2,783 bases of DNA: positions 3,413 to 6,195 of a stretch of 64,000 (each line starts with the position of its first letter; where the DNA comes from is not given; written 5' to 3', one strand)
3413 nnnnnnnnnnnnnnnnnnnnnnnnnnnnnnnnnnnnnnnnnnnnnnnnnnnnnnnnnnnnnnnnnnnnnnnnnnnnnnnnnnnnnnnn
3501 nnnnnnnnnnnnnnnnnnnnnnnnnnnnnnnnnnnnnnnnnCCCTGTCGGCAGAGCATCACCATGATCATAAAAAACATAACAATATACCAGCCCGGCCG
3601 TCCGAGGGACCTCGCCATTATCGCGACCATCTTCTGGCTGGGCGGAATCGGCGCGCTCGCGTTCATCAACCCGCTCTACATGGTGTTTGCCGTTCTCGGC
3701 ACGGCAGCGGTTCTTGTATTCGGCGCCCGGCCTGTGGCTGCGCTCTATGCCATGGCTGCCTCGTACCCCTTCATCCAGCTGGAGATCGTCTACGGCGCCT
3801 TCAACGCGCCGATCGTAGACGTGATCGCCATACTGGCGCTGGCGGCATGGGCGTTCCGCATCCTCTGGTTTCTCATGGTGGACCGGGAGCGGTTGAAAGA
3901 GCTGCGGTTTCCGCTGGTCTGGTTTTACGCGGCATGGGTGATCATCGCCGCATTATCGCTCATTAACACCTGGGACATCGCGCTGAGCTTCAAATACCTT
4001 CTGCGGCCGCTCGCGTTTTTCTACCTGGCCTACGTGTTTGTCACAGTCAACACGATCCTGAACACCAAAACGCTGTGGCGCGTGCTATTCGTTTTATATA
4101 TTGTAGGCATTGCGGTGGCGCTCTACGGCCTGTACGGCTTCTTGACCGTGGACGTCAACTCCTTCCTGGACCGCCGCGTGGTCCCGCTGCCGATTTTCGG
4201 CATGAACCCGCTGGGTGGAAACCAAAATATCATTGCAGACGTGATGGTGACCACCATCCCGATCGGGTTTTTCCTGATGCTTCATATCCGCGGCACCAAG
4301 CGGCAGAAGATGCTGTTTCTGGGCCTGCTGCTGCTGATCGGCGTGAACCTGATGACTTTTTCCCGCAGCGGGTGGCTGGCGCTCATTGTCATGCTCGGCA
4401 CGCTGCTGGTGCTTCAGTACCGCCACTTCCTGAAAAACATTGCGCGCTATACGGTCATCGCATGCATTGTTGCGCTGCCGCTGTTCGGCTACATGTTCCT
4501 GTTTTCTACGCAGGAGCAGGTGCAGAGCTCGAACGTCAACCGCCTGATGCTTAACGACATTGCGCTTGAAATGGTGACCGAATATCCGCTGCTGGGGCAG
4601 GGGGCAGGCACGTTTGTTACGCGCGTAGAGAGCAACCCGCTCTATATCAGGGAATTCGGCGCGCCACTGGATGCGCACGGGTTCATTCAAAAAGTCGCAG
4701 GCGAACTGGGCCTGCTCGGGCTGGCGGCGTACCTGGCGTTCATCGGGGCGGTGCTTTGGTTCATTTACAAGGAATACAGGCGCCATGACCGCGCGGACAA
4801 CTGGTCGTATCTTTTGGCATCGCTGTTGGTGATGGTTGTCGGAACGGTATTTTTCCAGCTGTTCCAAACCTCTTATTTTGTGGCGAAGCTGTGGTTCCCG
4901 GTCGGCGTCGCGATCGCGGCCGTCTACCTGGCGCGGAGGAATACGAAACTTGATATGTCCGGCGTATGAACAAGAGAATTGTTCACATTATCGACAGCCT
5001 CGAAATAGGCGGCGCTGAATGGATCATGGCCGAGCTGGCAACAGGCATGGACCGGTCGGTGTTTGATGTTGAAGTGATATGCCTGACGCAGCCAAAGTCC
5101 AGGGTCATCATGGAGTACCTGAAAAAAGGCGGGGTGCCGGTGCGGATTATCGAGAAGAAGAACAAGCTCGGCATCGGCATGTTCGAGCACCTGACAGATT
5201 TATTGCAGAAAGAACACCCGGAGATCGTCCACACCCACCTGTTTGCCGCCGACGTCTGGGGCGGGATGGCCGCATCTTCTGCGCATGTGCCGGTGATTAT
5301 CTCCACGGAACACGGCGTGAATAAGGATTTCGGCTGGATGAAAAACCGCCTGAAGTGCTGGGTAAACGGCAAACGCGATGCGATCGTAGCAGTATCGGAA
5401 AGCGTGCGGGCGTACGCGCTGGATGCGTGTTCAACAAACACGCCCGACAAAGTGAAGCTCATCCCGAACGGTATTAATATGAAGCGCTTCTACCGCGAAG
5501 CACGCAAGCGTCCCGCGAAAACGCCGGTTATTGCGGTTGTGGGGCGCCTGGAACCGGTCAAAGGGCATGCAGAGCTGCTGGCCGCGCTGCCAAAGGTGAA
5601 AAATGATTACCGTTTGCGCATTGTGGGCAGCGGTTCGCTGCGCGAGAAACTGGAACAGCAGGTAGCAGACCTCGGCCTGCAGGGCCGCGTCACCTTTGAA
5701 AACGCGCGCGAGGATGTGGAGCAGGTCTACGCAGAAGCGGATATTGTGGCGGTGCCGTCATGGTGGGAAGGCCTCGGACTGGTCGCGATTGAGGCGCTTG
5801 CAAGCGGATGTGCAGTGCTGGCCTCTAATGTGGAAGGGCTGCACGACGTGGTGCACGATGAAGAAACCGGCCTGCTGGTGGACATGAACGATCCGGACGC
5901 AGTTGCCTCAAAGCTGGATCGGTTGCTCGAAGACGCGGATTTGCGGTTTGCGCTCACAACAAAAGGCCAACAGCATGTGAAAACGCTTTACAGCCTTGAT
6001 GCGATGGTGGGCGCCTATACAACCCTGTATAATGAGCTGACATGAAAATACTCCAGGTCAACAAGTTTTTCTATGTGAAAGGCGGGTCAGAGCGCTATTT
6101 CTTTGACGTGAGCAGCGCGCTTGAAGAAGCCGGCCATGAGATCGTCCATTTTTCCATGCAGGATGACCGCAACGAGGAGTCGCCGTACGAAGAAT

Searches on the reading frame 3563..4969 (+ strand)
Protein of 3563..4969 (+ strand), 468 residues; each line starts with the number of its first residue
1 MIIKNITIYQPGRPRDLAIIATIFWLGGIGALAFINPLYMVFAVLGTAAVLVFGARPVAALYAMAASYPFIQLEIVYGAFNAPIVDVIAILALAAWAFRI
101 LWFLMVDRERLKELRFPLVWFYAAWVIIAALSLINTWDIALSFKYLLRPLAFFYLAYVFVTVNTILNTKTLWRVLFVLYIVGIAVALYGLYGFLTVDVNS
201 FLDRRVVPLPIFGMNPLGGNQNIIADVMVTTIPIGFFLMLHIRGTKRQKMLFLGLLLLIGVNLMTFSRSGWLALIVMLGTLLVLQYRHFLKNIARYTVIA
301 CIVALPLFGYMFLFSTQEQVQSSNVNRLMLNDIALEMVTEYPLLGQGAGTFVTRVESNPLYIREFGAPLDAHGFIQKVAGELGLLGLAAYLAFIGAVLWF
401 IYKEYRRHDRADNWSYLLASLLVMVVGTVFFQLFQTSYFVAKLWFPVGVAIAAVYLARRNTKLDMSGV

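Call 44: search_protein_families(library=pfam, proteins=[window:3563-4969:+], max_evalue=0.00001)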
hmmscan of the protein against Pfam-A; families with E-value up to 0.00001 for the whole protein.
window:3563-4969:+ (468 aa): 1 family
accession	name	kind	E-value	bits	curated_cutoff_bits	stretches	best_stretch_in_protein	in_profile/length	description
PF04932.20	Wzy_C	-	2e-15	57.3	31.7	1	254-391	2-149/149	O-Antigen ligase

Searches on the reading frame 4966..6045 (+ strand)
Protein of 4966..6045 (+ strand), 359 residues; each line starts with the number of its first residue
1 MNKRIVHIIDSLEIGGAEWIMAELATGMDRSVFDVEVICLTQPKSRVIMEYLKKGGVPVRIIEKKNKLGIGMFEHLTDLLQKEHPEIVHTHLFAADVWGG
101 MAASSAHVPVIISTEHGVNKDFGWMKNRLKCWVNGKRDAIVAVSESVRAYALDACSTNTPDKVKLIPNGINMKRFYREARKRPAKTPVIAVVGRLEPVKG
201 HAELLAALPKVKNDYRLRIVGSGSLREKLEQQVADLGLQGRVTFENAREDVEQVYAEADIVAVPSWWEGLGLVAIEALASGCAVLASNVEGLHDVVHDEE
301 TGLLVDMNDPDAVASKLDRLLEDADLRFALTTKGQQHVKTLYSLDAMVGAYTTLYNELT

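Call 44: search_protein_families(library=pfam, proteins=[window:4966-6045:+], max_evalue=0.00001)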
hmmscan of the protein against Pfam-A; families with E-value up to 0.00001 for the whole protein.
window:4966-6045:+ (359 aa): 7 families
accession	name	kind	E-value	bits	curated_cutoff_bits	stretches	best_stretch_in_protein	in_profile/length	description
PF00534.26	Glycos_transf_1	-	6.1e-41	140.3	26.4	1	174-336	3-171/172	Glycosyl transferases group 1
PF13692.12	Glyco_trans_1_4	-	4.5e-37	127.9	27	1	187-323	2-142/142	Glycosyl transferases group 1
PF13439.12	Glyco_transf_4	-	9e-23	81.6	28.5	1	14-174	1-170/170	Glycosyltransferase Family 4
PF20706.3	GT4-conflict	-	1.6e-15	57.5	26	1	136-339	146-373/385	Family 4 Glycosyltransferase in conflict systems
PF13579.12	Glyco_trans_4_4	-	9.6e-13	49.2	29.7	1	15-169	1-158/158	Glycosyl transferase 4-like domain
PF13524.12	Glyco_trans_1_2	-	2.1e-08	34.6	25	1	203-346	4-137/144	Glycosyl transferase-like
PF13477.12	Glyco_trans_4_2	-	9.1e-06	26.3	23.4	0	20-130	12-126/139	Glycosyl transferase 4-like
